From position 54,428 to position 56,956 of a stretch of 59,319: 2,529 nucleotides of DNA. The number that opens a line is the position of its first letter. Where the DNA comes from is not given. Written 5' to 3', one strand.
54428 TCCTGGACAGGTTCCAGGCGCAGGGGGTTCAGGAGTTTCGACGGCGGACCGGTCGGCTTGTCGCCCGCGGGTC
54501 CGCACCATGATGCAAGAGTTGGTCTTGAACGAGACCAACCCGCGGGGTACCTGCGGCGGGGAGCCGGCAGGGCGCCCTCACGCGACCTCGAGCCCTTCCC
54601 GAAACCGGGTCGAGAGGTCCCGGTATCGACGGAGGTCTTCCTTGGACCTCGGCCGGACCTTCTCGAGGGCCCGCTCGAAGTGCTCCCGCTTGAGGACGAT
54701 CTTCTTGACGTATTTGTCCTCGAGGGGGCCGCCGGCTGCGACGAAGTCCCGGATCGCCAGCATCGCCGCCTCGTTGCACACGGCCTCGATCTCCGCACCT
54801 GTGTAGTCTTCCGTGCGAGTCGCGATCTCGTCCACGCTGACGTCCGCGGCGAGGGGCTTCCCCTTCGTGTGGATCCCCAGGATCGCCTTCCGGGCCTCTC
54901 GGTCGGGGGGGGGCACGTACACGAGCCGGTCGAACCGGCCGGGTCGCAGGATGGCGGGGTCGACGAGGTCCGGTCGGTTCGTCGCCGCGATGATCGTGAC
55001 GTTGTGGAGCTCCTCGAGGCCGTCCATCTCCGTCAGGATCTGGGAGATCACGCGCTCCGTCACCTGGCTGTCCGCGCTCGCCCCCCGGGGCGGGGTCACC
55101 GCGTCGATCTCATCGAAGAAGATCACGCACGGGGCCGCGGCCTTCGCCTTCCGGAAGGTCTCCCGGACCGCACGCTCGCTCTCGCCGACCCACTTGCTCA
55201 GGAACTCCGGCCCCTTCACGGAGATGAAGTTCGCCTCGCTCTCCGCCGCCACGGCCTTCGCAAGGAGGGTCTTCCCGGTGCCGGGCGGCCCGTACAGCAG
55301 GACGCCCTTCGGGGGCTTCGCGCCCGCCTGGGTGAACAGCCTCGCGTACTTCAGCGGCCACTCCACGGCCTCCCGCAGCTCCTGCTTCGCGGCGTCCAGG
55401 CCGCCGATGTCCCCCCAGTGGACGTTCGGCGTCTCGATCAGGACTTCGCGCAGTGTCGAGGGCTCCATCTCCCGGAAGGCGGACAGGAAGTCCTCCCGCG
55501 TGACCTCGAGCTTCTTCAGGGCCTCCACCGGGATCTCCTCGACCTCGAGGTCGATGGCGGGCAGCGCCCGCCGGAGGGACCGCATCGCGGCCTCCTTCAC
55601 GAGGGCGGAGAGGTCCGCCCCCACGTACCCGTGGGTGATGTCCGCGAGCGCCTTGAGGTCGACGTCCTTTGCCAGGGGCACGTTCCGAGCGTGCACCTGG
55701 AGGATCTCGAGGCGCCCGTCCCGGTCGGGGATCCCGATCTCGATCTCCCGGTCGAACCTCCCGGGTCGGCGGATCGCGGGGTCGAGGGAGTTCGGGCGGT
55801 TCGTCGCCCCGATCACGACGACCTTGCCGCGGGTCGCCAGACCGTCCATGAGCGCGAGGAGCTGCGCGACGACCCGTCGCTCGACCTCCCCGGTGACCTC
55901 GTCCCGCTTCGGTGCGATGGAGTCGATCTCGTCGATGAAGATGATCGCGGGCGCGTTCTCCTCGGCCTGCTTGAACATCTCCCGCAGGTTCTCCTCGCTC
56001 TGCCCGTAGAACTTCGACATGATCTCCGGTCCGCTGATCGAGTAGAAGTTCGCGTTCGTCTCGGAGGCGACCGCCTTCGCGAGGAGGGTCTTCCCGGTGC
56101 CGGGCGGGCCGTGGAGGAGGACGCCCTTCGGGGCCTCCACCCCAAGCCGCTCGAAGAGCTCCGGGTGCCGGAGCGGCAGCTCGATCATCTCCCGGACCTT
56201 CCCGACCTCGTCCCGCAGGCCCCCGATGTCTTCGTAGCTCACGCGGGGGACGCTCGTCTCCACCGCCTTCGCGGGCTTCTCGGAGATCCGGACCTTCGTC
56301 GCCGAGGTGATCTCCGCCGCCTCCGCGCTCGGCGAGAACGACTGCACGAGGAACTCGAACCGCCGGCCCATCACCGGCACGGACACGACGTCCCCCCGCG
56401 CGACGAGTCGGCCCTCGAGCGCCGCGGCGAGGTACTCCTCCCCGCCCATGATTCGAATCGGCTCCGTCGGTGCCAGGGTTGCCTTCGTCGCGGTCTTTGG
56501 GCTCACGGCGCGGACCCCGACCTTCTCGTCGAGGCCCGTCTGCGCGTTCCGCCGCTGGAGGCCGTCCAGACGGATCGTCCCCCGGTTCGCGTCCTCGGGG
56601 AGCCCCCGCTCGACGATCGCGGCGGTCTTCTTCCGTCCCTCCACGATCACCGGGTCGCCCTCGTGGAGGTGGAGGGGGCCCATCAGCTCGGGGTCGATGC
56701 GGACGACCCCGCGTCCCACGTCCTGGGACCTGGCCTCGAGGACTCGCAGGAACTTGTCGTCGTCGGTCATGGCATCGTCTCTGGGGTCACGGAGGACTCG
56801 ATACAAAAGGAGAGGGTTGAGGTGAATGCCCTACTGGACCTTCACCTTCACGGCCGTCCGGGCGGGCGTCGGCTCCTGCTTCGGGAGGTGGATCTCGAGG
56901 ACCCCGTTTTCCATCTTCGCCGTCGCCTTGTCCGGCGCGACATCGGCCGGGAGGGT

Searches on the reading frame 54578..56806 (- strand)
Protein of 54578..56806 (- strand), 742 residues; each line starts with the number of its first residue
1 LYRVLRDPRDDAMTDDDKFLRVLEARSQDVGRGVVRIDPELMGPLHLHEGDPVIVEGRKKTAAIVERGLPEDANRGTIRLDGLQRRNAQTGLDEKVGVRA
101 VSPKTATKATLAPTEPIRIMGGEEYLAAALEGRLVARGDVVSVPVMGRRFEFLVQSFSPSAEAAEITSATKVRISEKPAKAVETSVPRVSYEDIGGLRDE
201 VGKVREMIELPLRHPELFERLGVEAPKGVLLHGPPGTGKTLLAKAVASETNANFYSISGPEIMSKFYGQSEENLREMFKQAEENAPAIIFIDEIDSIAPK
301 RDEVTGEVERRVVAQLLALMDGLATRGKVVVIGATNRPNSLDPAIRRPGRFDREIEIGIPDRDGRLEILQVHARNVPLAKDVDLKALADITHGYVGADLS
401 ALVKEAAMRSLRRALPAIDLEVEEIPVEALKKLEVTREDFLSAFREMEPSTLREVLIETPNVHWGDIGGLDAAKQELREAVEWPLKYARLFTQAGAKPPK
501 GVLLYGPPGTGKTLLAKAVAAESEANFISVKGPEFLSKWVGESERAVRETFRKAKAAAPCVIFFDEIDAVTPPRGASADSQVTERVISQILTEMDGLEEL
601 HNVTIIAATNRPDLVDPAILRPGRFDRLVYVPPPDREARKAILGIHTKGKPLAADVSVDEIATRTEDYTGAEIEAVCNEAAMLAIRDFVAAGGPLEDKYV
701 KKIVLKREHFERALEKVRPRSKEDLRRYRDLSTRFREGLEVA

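Call 73: search_protein_families(library=pfam, proteins=[window:54578-56806:-], max_evalue=0.001)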
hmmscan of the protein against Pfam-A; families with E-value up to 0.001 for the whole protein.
window:54578-56806:- (742 aa): 44 families (the best 25 are shown)
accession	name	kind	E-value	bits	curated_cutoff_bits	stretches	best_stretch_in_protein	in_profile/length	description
PF00004.35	AAA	-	2.1e-98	326.2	21.2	2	229-358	1-130/131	ATPase family associated with various cellular activities (AAA)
PF17862.7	AAA_lid_3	-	4.5e-30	103.2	27.2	2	381-420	1-40/45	AAA+ lid domain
PF02359.24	CDC48_N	-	2.5e-22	79.3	35.1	1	20-101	2-83/85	Cell division protein 48 (CDC48), N-terminal domain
PF13191.12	AAA_16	-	6.3e-17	63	32.6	2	217-331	15-136/167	AAA ATPase domain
PF05496.18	RuvB_N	-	1.7e-16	60.8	27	2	224-305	31-104/159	Holliday junction DNA helicase RuvB P-loop domain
PF07728.20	AAA_5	-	6.4e-14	52.6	22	2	228-346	1-136/139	AAA domain (dynein-related subfamily)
PF07724.20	AAA_2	-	4.7e-12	46.7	27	1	229-322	6-101/166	AAA domain (Cdc48 subfamily)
PF06068.19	TIP49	-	1.1e-11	44.9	23.8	2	226-280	50-105/347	TIP49 P-loop domain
PF02933.23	CDC48_2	-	2.8e-11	43.3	22.4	1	120-180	3-63/64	Cell division protein 48 (CDC48), domain 2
PF13401.12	AAA_22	-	4e-11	43.8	27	0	229-297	8-96/130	AAA domain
PF13173.12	AAA_14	-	6.2e-11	42.9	27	1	228-304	4-81/129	AAA domain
PF13671.12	AAA_33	-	3.3e-10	40.9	27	1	229-338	2-81/143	AAA domain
PF13521.12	AAA_28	-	4.7e-08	33.9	27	0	229-281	2-50/164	AAA domain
PF20720.3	nSTAND3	-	1.5e-07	31.7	27.2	0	227-293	18-73/155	Novel STAND NTPase 3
PF00158.32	Sigma54_activat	-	1.8e-07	31.4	20.2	0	496-530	19-56/168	Sigma-54 interaction domain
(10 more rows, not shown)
